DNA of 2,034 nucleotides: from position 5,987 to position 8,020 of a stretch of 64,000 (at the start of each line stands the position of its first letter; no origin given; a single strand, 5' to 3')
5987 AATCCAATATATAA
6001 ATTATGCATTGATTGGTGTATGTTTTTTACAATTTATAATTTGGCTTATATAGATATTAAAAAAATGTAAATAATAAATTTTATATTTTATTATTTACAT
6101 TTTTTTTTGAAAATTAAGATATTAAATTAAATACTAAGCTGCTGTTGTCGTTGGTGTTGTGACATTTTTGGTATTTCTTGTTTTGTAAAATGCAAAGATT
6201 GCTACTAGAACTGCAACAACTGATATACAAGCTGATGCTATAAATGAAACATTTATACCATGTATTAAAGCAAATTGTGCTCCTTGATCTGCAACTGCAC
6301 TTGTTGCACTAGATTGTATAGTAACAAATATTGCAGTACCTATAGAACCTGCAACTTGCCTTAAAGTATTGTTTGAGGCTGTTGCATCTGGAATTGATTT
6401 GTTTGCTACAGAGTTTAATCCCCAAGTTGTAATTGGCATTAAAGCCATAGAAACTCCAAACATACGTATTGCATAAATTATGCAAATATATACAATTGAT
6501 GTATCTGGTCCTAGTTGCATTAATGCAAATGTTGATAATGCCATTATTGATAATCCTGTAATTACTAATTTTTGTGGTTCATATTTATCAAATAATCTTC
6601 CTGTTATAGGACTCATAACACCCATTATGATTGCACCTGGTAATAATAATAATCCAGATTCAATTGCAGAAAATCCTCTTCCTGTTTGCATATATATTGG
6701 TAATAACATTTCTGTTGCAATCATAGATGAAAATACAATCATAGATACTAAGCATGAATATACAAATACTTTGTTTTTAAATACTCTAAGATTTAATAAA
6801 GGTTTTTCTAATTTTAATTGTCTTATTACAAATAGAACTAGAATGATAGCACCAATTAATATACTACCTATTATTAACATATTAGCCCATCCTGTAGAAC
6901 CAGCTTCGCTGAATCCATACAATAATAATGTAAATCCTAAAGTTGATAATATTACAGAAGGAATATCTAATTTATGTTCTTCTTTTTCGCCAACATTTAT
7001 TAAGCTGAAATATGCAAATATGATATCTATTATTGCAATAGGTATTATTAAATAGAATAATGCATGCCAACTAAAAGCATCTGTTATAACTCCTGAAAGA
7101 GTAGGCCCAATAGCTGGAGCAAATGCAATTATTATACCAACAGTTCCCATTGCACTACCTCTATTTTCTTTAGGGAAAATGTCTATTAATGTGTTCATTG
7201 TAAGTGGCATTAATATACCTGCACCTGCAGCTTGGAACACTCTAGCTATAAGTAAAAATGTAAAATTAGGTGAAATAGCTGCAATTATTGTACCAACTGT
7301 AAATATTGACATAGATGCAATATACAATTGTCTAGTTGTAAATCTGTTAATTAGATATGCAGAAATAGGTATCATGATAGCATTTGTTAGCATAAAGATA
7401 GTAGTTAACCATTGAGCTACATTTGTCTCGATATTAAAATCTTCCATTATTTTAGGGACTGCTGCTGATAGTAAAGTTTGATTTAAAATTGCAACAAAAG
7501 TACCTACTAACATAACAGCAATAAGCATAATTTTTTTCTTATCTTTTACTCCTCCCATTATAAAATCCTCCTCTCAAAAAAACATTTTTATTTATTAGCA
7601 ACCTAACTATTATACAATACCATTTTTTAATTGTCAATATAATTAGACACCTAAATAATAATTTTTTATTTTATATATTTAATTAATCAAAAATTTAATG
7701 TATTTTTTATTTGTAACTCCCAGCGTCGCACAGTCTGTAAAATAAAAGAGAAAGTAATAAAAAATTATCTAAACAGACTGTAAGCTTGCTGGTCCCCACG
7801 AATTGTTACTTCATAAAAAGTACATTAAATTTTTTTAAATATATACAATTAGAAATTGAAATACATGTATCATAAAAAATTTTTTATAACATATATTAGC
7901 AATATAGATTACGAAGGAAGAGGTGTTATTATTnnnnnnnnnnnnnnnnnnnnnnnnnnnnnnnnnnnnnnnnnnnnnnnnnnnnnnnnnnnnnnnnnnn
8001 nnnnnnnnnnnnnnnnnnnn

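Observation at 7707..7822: Novel ~90-nt highly structured intergenic repeat present twice, one copy carrying a 31-nt apical-loop insertion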

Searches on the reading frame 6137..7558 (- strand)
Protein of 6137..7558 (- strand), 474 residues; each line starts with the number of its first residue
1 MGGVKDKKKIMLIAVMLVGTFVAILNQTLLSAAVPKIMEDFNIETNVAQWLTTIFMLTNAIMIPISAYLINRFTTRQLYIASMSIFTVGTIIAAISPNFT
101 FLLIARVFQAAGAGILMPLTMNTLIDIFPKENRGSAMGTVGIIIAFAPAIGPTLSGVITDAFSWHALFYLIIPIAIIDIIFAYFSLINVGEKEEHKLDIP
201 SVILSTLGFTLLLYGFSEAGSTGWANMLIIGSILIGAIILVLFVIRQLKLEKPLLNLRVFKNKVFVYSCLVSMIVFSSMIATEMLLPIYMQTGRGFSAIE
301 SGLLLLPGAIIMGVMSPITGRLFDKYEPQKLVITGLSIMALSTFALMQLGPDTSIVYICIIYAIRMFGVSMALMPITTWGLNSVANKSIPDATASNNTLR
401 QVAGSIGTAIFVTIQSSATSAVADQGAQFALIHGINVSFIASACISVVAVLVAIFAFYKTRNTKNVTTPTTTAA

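Call 12: find_encoding_contigs(protein=window:6137-7558:-, flank=10000, max_places=10)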
Protein window:6137-7558:- (474 aa): 16 contigs read that carry it; 7 places shown.
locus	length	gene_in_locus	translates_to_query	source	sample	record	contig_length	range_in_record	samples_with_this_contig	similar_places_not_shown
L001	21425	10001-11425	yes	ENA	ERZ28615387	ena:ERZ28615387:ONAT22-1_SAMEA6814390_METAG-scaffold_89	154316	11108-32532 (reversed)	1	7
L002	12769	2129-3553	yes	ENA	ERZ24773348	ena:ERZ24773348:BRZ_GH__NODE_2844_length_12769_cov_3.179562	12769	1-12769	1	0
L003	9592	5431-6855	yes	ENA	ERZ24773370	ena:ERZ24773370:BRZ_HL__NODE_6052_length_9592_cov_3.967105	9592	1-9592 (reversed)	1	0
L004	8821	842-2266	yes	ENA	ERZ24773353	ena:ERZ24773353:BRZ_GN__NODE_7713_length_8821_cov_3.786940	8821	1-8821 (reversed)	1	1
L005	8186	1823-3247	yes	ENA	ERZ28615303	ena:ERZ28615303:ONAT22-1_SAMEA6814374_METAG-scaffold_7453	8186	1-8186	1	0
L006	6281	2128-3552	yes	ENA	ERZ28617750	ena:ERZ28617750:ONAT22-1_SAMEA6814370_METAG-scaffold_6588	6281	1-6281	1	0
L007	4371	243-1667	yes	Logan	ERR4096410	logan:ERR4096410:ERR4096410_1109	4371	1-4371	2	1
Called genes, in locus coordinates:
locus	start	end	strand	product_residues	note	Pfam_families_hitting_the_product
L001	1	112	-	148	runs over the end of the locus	-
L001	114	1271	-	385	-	PF24494:DUF7587 (weak)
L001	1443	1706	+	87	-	PF12116:SpoIIID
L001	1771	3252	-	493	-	PF09913:DUF2142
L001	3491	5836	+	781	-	PF03477:ATP-cone, PF13597:NRDD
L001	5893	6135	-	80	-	-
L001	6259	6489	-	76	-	-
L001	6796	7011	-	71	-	-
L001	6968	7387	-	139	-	PF03848:TehB, PF13489:Methyltransf_23 (weak), PF08241:Methyltransf_11, PF08242:Methyltransf_12, PF13649:Methyltransf_25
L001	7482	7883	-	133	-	-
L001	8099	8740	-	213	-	PF02163:Peptidase_M50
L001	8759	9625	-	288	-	PF01551:Peptidase_M23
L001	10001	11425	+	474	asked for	PF12832:MFS_1_like (faint), PF13347:MFS_2 (weak), PF07690:MFS_1, PF00083:Sugar_tr (weak)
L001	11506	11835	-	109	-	-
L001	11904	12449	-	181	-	PF06866:DUF1256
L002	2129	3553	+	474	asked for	PF12832:MFS_1_like (faint), PF13347:MFS_2 (weak), PF07690:MFS_1, PF00083:Sugar_tr (weak)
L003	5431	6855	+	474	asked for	PF12832:MFS_1_like (faint), PF13347:MFS_2 (weak), PF07690:MFS_1, PF00083:Sugar_tr (weak)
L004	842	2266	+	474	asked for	PF12832:MFS_1_like (faint), PF13347:MFS_2 (weak), PF07690:MFS_1, PF00083:Sugar_tr (weak)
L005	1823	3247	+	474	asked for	PF12832:MFS_1_like (faint), PF13347:MFS_2 (weak), PF07690:MFS_1, PF00083:Sugar_tr (weak)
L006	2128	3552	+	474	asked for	PF12832:MFS_1_like (faint), PF13347:MFS_2 (weak), PF07690:MFS_1, PF00083:Sugar_tr (weak)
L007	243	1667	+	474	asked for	PF12832:MFS_1_like (faint), PF13347:MFS_2 (weak), PF07690:MFS_1, PF00083:Sugar_tr (weak)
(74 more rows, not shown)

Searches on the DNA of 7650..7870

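Call 8: search_rna_families(source=window, start=7650, end=7870, threshold=evalue, max_evalue=10, show_alignments=3)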
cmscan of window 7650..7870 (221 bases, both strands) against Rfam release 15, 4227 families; matches with E-value up to 10: 1.
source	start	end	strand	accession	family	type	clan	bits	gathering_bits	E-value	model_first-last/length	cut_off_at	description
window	7694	7848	+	RF01584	snoR03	Gene; snRNA; snoRNA; HACA-box;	-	18.1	80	5.2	1-163/163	no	small nucleolar RNA snoR03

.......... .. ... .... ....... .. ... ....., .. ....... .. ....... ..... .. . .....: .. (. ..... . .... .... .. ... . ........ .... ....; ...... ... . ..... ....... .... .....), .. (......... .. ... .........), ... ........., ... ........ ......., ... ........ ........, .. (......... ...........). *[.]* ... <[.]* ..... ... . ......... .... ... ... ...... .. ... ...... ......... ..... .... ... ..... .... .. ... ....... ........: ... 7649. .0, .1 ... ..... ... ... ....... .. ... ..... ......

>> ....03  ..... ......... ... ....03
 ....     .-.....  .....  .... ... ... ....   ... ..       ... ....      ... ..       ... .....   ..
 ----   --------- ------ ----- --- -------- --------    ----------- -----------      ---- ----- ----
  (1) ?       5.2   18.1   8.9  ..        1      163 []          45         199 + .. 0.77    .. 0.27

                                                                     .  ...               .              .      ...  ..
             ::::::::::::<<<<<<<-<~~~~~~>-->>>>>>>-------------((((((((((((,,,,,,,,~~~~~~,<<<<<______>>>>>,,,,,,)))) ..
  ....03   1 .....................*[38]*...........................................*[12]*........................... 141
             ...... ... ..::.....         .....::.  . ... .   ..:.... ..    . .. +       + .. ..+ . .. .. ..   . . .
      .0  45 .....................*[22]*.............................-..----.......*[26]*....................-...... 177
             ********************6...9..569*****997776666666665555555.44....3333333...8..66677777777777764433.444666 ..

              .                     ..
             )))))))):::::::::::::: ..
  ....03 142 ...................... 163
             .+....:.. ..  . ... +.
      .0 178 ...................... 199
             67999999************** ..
